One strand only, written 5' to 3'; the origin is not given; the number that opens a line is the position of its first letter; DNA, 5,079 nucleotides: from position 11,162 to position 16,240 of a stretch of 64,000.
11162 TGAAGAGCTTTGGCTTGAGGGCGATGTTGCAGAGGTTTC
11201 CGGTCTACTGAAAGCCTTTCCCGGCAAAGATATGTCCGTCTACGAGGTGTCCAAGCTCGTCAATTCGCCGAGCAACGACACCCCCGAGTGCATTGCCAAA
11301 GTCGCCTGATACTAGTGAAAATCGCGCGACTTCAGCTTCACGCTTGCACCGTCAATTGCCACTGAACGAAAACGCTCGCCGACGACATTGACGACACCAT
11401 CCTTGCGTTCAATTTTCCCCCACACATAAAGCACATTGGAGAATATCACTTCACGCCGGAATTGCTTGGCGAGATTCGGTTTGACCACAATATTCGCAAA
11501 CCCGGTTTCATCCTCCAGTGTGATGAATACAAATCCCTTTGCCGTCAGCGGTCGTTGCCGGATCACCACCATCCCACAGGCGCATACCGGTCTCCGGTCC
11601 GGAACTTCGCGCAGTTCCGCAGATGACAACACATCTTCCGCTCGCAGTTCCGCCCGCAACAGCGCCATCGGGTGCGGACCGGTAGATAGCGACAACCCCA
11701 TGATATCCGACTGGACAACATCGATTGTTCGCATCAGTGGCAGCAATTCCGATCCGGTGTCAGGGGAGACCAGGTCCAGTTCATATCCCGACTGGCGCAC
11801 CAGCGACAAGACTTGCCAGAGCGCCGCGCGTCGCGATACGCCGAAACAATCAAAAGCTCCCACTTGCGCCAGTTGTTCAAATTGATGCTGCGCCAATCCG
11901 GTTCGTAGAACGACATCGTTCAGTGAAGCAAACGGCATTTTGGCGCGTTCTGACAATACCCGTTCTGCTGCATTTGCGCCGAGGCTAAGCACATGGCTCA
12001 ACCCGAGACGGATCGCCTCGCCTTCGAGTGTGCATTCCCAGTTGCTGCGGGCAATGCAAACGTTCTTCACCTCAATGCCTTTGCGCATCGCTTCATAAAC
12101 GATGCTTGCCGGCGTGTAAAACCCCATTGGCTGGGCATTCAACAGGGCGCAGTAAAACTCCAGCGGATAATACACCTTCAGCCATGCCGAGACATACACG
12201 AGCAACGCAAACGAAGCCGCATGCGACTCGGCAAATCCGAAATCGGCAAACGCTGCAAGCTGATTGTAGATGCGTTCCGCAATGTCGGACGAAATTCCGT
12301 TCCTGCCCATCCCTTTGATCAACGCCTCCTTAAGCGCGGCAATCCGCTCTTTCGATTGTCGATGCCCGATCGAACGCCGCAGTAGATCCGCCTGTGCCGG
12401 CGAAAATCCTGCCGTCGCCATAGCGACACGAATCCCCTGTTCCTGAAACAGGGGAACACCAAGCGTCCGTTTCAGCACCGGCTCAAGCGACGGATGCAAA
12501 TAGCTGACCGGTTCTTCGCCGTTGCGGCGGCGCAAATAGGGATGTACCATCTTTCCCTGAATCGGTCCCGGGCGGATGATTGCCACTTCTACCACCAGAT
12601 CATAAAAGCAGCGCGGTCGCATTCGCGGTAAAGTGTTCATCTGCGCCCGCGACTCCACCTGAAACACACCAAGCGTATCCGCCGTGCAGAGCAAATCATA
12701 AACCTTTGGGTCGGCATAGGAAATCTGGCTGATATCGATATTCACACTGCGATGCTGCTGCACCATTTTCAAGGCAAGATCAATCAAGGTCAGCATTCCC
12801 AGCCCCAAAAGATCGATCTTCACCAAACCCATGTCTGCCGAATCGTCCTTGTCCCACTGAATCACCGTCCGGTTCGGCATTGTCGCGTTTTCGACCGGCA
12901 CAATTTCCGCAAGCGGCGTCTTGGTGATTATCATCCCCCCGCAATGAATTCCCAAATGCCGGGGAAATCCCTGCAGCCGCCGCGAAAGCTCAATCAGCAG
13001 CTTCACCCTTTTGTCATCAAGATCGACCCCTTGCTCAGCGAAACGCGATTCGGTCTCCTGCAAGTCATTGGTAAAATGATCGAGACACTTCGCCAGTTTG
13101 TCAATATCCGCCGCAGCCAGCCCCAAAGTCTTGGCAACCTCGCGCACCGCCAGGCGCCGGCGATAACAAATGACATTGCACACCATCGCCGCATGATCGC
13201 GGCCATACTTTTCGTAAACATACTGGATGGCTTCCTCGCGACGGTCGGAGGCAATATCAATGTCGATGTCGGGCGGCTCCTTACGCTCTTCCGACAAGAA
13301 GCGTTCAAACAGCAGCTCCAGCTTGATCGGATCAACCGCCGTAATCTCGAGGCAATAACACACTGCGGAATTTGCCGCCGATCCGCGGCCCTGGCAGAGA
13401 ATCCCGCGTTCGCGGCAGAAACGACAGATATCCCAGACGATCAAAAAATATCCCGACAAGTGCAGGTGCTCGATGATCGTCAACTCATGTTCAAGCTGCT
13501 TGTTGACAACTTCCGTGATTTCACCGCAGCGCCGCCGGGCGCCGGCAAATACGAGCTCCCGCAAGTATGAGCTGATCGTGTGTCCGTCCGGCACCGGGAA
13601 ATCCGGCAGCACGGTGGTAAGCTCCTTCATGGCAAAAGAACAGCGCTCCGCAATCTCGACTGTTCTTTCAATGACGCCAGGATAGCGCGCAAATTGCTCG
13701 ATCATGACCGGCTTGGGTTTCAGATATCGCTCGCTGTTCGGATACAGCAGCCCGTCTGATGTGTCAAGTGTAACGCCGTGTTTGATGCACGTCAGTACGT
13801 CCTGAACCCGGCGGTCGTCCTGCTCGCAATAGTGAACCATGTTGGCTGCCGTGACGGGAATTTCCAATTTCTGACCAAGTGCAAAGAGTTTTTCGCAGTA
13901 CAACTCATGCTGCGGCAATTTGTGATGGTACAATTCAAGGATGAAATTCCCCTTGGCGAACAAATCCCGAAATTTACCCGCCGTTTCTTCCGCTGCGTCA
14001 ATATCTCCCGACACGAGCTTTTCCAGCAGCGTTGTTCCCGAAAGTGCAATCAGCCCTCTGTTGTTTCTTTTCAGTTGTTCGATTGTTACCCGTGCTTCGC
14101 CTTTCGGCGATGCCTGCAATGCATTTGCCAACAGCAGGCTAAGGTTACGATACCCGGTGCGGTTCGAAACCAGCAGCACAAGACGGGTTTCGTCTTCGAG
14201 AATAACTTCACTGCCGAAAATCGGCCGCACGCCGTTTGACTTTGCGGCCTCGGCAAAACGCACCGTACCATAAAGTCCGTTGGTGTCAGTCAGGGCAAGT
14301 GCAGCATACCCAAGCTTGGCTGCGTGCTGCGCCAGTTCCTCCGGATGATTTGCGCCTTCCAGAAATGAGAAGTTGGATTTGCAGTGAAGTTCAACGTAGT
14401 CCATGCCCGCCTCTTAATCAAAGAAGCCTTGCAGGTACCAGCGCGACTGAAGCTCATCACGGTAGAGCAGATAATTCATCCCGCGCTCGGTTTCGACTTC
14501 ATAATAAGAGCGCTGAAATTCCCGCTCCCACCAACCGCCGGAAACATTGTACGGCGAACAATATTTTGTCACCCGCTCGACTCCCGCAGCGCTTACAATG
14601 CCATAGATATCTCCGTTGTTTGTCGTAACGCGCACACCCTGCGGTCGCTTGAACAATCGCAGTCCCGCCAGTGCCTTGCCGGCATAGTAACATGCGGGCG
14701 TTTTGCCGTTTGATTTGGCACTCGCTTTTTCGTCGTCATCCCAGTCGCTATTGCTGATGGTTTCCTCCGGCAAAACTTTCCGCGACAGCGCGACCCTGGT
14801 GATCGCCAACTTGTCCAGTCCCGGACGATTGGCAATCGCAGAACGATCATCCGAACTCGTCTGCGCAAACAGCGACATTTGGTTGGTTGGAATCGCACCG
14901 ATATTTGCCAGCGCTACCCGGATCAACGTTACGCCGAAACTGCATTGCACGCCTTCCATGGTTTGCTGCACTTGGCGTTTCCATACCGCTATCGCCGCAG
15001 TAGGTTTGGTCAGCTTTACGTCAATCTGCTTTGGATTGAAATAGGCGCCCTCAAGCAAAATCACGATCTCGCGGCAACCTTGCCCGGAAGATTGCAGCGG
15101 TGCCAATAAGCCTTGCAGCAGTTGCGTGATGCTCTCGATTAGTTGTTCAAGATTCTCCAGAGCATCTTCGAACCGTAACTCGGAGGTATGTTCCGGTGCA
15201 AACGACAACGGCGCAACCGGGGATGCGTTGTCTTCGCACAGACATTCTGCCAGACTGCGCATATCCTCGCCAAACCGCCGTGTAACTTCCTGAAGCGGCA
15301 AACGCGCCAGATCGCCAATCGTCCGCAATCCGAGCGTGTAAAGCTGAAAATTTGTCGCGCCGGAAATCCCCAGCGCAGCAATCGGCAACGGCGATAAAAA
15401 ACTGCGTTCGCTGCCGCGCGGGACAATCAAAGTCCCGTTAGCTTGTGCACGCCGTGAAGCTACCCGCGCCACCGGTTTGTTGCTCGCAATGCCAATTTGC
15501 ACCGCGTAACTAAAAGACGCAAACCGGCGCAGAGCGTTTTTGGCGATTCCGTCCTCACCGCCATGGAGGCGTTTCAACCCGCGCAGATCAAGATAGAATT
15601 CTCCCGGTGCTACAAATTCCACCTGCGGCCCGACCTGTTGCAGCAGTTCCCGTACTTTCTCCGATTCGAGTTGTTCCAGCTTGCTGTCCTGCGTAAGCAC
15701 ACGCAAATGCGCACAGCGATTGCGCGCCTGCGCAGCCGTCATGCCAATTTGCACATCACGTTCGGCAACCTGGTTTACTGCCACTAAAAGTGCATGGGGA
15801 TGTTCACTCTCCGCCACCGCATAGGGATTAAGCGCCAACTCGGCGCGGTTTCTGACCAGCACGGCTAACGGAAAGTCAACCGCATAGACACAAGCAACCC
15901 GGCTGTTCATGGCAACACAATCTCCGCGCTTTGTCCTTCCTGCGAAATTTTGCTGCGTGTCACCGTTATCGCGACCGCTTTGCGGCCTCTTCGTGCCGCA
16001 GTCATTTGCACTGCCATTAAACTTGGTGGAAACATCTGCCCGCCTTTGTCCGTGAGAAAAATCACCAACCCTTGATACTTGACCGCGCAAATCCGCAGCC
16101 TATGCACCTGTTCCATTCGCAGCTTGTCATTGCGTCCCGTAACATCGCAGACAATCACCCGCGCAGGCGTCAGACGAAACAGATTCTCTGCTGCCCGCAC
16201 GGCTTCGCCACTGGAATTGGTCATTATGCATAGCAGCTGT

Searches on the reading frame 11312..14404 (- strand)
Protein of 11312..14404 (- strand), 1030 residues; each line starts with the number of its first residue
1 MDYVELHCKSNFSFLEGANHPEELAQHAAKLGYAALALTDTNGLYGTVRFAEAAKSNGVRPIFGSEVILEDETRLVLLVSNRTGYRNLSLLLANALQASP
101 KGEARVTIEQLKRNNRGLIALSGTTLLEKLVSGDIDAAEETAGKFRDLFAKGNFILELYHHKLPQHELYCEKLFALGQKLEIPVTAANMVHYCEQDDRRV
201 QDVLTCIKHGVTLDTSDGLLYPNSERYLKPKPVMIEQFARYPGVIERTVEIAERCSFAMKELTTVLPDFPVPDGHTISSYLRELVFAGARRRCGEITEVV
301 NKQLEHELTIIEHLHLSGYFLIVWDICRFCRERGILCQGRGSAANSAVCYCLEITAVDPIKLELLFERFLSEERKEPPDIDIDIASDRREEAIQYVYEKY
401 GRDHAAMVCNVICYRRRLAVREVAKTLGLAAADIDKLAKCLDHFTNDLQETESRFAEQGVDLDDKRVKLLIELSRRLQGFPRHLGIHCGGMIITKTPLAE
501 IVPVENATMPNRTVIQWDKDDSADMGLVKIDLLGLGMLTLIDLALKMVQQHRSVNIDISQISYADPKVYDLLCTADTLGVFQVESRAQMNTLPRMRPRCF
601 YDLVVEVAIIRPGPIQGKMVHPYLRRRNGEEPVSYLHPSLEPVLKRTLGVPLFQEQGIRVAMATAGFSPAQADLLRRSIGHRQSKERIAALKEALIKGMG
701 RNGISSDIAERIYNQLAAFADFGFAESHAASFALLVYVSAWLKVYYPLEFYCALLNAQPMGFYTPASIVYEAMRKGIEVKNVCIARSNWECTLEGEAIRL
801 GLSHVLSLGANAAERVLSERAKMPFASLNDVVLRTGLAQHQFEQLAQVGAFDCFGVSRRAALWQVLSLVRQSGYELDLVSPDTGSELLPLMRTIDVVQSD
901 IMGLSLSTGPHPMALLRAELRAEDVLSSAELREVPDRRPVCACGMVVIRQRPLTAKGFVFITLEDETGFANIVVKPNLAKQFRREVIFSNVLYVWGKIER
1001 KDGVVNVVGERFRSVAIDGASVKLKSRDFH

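Call 13: search_protein_families(library=pfam, proteins=[window:11312-14404:-], max_evalue=0.01)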
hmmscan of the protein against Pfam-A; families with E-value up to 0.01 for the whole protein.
window:11312-14404:- (1030 aa): 5 families
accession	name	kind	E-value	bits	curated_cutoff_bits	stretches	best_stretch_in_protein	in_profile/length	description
PF07733.18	DNA_pol3_alpha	-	2.2e-86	290.1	23.9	1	279-534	1-260/260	Bacterial DNA polymerase III alpha NTPase domain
PF17657.6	DNA_pol3_finger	-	8.5e-58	194.8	22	1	537-703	1-166/166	Bacterial DNA polymerase III alpha subunit finger domain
PF02811.25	PHP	-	4.8e-30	105.5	26.4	1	5-160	1-163/164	PHP domain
PF14579.12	HHH_6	-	1.1e-23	83.7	25.6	1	776-860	1-89/90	Helix-hairpin-helix motif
PF01336.31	tRNA_anti-codon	-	1.1e-06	28.9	27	1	943-1012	4-72/75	OB-fold nucleic acid binding domain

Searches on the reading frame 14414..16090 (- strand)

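Call 13: search_protein_families(library=pfam, proteins=[window:14414-16090:-], max_evalue=0.01)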
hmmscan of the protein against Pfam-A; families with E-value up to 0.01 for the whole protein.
window:14414-16090:- (558 aa): 2 families
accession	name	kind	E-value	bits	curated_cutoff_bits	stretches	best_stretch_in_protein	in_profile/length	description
PF00817.25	IMS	-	8.6e-19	68.4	23.2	1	72-213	5-148/148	impB/mucB/samB family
PF11799.13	IMS_C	-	0.00048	21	20.7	1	303-406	6-108/109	impB/mucB/samB family C-terminal domain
